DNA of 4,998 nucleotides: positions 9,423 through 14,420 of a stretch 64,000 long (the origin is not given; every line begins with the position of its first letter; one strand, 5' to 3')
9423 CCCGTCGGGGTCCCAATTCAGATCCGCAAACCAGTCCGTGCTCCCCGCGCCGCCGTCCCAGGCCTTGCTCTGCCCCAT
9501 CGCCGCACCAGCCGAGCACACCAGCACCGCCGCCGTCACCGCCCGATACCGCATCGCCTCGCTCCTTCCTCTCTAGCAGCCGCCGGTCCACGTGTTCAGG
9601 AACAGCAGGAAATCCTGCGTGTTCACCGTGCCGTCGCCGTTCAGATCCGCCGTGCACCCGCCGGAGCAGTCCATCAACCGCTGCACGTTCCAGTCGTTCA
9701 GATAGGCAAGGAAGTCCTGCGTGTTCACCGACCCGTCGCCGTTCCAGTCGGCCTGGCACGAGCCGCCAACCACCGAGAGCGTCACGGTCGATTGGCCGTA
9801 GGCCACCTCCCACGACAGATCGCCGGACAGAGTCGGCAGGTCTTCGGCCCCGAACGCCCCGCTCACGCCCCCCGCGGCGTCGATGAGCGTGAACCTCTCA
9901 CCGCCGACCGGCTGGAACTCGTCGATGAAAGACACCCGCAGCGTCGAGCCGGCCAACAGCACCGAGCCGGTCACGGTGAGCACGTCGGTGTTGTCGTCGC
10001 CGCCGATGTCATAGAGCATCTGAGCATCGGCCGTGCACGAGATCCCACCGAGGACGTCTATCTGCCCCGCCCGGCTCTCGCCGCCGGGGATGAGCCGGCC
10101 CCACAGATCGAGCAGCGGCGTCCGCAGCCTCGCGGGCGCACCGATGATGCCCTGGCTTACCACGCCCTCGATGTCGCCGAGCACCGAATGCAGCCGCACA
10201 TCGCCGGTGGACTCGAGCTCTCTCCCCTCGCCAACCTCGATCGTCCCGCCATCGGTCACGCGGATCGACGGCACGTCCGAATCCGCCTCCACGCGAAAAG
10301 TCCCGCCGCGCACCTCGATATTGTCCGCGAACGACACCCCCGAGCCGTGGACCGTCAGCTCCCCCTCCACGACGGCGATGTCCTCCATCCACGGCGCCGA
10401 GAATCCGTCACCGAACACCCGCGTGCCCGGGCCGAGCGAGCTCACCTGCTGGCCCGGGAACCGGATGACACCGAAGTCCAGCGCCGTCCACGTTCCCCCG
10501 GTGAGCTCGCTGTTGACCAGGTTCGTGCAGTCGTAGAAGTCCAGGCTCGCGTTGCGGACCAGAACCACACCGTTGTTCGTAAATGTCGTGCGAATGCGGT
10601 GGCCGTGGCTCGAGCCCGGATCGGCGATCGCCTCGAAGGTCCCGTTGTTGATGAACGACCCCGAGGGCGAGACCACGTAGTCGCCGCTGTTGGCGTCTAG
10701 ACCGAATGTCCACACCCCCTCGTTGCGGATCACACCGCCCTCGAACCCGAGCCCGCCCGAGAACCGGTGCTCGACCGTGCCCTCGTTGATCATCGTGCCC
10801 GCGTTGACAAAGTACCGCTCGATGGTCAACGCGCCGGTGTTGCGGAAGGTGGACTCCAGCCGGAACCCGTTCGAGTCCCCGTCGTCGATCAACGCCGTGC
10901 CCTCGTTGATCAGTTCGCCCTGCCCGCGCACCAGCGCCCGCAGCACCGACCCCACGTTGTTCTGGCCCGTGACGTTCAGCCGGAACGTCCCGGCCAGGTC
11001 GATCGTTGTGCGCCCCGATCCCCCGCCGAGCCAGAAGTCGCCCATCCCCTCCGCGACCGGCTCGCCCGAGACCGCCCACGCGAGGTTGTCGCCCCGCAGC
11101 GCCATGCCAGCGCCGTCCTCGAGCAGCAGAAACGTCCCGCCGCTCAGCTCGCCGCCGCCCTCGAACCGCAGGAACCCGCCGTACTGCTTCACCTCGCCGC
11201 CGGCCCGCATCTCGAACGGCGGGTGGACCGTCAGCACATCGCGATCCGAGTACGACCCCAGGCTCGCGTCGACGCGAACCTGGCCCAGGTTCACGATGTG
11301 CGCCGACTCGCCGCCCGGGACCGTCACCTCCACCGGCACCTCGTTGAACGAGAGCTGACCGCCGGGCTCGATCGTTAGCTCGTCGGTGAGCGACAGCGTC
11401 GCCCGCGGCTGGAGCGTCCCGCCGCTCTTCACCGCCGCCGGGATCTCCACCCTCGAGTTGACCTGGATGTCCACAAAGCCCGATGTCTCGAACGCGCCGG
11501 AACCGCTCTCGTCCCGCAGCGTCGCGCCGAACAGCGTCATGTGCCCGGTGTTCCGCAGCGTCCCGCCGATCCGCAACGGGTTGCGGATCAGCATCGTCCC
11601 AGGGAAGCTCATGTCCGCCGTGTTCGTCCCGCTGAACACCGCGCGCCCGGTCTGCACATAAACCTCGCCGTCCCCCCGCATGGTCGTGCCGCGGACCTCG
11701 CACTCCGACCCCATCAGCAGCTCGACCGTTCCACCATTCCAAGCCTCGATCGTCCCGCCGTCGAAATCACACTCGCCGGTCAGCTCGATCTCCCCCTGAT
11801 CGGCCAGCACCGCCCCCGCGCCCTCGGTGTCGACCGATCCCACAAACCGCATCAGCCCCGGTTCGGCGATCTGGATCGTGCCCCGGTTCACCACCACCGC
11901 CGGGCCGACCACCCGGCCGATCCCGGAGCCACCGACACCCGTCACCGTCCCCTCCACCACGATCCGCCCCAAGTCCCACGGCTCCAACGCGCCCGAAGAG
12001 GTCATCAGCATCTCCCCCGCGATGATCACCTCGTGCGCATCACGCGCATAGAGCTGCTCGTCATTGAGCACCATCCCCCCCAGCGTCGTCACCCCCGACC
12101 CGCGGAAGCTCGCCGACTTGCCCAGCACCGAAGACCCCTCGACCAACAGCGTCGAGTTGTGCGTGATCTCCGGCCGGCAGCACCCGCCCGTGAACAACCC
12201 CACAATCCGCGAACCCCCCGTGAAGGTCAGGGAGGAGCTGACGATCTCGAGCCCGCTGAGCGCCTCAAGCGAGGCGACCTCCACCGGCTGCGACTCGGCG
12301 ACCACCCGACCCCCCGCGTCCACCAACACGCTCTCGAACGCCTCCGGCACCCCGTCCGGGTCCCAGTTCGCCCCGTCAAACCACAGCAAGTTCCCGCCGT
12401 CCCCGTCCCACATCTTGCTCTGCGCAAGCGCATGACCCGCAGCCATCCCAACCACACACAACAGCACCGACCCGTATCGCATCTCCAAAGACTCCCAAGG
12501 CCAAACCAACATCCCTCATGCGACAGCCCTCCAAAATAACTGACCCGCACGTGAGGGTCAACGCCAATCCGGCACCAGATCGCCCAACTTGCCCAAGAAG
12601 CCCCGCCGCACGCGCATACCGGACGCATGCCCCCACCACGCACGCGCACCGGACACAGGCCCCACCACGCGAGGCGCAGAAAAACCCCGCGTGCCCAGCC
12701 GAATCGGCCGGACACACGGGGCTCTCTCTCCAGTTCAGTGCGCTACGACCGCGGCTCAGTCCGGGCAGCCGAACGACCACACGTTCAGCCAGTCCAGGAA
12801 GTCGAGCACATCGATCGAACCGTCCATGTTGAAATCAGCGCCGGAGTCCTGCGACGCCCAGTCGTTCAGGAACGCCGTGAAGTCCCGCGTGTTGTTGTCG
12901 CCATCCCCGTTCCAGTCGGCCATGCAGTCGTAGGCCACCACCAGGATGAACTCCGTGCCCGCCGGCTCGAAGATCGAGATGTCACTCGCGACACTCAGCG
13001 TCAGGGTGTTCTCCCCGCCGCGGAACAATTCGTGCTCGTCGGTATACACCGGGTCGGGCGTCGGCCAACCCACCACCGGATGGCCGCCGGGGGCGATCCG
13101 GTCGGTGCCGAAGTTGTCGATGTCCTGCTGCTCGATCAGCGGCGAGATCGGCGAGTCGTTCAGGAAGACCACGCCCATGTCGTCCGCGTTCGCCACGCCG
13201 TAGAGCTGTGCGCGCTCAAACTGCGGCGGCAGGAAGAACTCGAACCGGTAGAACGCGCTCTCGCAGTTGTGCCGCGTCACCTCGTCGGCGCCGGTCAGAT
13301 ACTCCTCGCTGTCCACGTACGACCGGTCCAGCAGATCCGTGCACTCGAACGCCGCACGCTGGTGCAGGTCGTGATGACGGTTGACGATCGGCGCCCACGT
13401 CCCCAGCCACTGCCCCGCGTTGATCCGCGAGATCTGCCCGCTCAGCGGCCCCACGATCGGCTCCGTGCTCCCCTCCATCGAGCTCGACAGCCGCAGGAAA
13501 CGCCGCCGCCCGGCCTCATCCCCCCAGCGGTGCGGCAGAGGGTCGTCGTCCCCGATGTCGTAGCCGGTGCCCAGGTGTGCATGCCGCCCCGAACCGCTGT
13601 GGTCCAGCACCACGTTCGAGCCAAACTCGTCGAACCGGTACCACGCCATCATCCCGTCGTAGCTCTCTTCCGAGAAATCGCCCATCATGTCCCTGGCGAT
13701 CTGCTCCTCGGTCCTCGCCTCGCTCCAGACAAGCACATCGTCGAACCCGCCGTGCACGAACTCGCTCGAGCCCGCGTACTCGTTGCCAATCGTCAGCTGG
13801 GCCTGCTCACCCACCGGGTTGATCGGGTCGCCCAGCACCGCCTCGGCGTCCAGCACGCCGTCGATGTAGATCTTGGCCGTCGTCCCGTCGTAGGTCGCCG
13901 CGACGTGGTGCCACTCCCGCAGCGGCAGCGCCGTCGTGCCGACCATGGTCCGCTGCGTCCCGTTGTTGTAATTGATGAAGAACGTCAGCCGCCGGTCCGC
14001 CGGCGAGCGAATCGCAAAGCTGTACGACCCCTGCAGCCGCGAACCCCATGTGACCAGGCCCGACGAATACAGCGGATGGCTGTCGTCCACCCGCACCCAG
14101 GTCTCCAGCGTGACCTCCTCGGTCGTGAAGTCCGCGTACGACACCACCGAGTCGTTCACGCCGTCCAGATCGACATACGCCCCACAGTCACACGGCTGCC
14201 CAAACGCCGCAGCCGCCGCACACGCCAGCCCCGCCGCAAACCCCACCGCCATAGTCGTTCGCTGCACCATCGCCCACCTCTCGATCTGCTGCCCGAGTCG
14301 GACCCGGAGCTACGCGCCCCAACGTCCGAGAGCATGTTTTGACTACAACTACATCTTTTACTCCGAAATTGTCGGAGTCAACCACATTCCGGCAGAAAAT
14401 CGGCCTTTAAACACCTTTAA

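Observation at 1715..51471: Thirteen proteins in one 64-kb window end in the same double EF-hand/dockerin-like module with a terminal Cys, and no cohesin-like partner is in sight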

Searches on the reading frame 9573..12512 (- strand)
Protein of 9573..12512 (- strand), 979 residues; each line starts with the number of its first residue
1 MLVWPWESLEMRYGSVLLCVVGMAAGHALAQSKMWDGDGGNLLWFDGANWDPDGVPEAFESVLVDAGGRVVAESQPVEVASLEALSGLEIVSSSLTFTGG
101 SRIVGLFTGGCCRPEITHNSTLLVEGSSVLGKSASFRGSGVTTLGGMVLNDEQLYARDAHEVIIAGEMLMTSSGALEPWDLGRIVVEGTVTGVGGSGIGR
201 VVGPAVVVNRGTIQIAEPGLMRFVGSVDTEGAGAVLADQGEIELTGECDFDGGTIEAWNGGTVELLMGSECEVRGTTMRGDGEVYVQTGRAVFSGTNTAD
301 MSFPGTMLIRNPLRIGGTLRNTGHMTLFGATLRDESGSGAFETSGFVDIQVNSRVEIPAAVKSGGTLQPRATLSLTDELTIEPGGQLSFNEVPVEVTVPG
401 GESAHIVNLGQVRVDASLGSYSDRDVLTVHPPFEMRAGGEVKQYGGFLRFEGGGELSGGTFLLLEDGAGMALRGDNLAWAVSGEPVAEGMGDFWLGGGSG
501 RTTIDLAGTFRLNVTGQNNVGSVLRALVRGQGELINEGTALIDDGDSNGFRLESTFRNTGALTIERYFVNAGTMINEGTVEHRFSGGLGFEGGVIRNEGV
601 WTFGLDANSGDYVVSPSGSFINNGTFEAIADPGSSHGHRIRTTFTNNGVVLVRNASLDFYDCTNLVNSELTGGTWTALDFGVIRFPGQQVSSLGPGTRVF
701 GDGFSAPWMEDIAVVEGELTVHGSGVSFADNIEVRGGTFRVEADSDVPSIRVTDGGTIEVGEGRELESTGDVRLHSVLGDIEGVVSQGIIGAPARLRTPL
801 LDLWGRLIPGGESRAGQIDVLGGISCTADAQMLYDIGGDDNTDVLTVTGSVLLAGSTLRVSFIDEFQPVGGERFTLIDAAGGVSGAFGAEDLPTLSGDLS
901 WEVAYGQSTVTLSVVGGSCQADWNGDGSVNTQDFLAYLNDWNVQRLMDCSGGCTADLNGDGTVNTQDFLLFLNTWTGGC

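Call 9: search_protein_families(library=ncbifam, proteins=[window:9573-12512:-], max_evalue=0.01)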
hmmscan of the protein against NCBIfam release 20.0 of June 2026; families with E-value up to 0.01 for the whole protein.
window:9573-12512:- (979 aa): 1 family
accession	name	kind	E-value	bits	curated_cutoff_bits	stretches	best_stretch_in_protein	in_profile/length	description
NF041540.1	dockerin_GC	domain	7.2e-12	45.5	29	1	919-979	1-67/67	GC-type dockerin domain-anchored protein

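Call 10: search_protein_families(library=pfam, proteins=[window:9573-12512:-], max_evalue=0.01)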
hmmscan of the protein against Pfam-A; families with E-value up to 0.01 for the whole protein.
window:9573-12512:- (979 aa): 3 families
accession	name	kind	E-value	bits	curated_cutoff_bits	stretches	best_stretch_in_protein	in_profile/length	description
PF00404.24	Dockerin_1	-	3.5e-08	34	22.9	1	921-970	2-51/57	Dockerin type I domain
PF00036.39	EF-hand_1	-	5.7e-05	22.8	25.4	0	955-973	9-27/29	EF hand domain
PF13405.12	EF-hand_6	-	0.0053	16.8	25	0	921-939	9-27/30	EF-hand domain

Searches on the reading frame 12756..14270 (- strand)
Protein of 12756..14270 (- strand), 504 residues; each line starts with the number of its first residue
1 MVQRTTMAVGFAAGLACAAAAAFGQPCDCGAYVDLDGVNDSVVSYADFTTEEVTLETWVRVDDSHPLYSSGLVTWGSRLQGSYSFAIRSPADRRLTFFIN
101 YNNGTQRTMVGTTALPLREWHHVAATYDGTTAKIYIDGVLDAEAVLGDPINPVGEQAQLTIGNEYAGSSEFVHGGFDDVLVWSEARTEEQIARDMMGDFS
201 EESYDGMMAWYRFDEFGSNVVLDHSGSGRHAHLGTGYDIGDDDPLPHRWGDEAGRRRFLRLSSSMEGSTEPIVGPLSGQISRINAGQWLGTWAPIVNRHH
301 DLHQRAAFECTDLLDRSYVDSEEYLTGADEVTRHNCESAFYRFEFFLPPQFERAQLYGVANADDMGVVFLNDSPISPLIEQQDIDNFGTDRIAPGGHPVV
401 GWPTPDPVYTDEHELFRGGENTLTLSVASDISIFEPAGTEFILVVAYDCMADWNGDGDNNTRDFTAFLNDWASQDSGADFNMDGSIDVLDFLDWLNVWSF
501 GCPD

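Call 9: search_protein_families(library=ncbifam, proteins=[window:12756-14270:-], max_evalue=0.01)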
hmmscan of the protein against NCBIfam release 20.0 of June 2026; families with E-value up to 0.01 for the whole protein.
window:12756-14270:- (504 aa): 2 families
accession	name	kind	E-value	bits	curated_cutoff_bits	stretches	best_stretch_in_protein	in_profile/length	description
NF052521.1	TafC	equivalog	5.8e-09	35.5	410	1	47-193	213-358/373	TafC family fimbrial protein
NF041540.1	dockerin_GC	domain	8e-09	35.8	29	1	449-502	1-67/67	GC-type dockerin domain-anchored protein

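Call 10: search_protein_families(library=pfam, proteins=[window:12756-14270:-], max_evalue=0.01)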
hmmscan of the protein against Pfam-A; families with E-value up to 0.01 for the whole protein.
window:12756-14270:- (504 aa): 2 families
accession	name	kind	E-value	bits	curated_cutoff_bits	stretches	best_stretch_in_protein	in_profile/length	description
PF13385.13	Laminin_G_3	-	1.1e-27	97.5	27.6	1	44-192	10-151/151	Concanavalin A-like lectin/glucanases superfamily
PF02210.31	Laminin_G_2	-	3.5e-05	24.7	22.9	1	92-163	27-98/126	Laminin G domain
